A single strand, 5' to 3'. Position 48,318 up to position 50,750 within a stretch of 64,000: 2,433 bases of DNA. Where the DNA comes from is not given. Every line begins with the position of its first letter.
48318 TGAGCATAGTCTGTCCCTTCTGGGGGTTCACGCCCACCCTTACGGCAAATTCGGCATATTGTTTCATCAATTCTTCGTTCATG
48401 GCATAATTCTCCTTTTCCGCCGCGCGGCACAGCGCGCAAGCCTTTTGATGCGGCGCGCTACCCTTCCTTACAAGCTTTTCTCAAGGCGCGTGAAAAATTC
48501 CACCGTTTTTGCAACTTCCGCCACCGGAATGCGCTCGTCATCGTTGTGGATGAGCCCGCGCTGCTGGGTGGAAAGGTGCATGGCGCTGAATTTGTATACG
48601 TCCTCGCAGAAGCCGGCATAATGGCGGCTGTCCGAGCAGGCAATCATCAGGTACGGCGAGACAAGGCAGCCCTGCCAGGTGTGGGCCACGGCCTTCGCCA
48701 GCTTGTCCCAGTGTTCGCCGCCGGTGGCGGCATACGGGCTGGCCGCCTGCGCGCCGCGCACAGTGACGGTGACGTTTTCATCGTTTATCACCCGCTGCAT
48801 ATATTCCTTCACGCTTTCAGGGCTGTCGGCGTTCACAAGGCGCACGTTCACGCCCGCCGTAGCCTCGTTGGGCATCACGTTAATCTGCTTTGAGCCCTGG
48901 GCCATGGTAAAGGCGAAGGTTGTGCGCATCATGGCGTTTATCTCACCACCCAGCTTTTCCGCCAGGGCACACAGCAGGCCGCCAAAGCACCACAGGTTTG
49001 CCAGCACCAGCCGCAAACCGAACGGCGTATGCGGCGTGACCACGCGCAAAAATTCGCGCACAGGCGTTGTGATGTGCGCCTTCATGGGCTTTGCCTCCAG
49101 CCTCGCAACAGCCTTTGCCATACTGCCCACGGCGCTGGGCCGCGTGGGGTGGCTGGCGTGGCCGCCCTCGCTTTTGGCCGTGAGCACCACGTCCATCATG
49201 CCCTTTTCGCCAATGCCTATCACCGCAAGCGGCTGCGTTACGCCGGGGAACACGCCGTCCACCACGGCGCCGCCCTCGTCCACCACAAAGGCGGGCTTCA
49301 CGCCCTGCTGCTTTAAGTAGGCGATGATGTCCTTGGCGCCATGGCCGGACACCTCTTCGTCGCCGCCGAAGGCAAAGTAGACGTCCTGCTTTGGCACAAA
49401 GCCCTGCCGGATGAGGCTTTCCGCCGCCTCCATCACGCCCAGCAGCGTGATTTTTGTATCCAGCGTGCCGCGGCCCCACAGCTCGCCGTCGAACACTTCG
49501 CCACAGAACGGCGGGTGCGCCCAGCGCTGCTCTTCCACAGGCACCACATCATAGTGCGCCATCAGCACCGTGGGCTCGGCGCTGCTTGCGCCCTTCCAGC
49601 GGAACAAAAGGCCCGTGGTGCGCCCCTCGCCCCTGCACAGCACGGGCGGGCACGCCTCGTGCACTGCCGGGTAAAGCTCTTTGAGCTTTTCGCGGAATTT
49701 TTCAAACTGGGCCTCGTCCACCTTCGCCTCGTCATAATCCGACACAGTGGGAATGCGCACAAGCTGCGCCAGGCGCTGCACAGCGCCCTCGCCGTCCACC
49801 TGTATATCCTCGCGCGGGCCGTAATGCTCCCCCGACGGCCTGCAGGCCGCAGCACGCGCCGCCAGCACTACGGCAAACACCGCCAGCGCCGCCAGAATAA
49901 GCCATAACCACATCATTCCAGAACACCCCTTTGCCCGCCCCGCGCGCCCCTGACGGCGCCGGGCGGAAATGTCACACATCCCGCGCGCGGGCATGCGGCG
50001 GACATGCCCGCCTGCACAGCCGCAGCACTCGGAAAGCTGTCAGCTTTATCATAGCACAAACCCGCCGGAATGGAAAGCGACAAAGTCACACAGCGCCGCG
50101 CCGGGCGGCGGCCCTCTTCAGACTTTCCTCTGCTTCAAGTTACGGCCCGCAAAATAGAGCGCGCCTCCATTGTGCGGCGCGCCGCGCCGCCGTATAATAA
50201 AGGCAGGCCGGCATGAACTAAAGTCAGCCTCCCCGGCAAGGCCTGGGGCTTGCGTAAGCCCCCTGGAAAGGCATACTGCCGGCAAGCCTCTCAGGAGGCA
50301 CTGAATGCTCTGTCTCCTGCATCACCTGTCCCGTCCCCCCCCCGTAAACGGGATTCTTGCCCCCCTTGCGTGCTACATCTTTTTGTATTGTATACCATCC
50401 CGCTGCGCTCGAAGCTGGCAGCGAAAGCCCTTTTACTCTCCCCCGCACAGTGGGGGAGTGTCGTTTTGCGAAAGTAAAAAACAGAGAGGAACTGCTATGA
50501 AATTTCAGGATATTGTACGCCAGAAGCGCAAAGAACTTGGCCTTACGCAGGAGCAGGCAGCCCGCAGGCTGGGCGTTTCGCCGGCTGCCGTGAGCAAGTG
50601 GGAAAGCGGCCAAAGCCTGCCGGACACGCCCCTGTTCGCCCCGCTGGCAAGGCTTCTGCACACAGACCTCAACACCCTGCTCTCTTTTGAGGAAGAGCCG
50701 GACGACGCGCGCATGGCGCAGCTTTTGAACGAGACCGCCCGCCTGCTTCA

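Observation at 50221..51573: Half-copy (single arm) of the 260-bp module ends exactly at the RBS of an XRE-TPR (RNPP-like) regulator gene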

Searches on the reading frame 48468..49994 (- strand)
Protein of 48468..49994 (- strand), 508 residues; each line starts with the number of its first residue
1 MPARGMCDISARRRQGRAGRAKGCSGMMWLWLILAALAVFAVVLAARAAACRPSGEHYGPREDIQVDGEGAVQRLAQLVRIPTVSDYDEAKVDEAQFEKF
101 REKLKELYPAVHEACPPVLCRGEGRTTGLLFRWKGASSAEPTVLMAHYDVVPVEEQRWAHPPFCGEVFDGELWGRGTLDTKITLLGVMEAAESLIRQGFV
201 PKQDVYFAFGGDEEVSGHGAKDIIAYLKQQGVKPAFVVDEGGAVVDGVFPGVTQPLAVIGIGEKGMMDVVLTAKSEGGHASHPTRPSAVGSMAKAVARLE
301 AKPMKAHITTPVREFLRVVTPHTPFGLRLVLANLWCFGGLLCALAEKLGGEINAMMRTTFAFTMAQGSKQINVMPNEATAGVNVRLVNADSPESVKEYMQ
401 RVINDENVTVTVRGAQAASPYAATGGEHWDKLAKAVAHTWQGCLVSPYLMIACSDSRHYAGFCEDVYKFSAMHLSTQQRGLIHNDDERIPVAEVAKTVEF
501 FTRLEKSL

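Call 15: search_protein_families(library=pfam, proteins=[window:48468-49994:-], max_evalue=0.01)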
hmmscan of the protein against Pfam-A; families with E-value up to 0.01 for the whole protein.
window:48468-49994:- (508 aa): 3 families
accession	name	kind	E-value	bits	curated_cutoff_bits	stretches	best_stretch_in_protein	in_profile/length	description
PF01546.33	Peptidase_M20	-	6.4e-30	105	24.6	1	144-504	2-203/206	Peptidase family M20/M25/M40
PF07687.19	M20_dimer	-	1.2e-13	51.4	21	1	261-408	1-104/107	Peptidase dimerisation domain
PF04389.22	Peptidase_M28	-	7.2e-08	32.8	21.3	1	132-231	5-83/193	Peptidase family M28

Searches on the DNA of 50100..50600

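Call 9: search_rna_families(source=window, start=50100, end=50600, threshold=evalue, max_evalue=10, show_alignments=2)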
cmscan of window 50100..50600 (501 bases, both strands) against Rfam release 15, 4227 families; matches with E-value up to 10: 2.
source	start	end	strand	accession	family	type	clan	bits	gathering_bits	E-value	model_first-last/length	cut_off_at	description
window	50175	50271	+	RF03006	M23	Gene; sRNA;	-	19.4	41.2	0.36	1-53/53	no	M23 RNA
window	50423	50473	-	RF03603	mir-4899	Gene; miRNA;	-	17.1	85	1.8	1-87/87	no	mir-4899 microRNA precursor family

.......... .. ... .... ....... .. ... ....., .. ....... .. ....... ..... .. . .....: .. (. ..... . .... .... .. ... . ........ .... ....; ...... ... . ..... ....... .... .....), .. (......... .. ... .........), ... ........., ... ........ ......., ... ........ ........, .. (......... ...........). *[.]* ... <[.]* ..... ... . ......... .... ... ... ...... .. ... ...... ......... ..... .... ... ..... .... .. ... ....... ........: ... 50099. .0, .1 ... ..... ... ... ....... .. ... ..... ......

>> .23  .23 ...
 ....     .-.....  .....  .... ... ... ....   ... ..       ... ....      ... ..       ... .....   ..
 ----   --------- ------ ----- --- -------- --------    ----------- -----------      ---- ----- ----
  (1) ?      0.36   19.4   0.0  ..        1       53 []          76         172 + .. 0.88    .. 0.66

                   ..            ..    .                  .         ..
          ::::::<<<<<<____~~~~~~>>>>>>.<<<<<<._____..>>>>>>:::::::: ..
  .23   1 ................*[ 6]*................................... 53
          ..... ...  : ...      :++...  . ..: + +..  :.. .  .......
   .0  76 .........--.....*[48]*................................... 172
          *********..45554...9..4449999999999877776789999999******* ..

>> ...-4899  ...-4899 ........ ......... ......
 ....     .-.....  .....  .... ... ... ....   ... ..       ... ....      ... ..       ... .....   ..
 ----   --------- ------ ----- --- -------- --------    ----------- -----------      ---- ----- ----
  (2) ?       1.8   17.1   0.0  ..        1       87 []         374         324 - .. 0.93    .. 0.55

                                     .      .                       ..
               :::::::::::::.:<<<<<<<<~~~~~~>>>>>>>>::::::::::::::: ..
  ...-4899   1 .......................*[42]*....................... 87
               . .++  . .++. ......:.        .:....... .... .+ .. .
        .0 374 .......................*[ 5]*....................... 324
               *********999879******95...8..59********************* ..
